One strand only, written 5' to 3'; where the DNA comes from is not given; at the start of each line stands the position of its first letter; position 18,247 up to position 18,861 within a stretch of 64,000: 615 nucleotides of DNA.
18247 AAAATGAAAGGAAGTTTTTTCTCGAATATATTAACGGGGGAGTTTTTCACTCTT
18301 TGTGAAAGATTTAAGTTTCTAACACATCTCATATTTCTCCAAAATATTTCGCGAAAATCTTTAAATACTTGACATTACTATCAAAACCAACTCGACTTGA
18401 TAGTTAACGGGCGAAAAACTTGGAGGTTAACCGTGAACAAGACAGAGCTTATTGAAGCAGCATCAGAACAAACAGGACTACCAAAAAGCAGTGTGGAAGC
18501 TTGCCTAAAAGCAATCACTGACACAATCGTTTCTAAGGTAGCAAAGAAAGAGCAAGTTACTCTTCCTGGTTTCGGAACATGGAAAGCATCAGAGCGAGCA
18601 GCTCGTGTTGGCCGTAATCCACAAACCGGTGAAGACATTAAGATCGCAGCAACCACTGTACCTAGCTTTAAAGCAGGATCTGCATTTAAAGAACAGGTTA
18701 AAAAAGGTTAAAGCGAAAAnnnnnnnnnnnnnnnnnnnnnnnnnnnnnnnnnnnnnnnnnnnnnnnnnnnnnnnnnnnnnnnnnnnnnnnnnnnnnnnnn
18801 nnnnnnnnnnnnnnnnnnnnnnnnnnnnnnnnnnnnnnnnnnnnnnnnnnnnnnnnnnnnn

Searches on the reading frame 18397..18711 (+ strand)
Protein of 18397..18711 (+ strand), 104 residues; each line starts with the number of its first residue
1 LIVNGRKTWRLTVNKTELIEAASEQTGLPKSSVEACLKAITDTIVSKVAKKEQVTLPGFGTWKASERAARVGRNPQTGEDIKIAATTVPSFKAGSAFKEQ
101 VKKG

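Call 84: search_protein_families(library=pfam, proteins=[window:18397-18711:+], max_evalue=0.000001)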
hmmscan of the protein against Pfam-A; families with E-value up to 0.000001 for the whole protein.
window:18397-18711:+ (104 aa): 2 families
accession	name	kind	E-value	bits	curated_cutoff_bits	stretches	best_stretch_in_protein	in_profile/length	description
PF00216.26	Bac_DNA_binding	-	1.4e-29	102.6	22.4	1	13-102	1-90/90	Bacterial DNA-binding protein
PF18291.6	HU-HIG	-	3e-08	34.2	26.2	1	12-103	31-120/125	HU domain fused to wHTH, Ig, or Glycine-rich motif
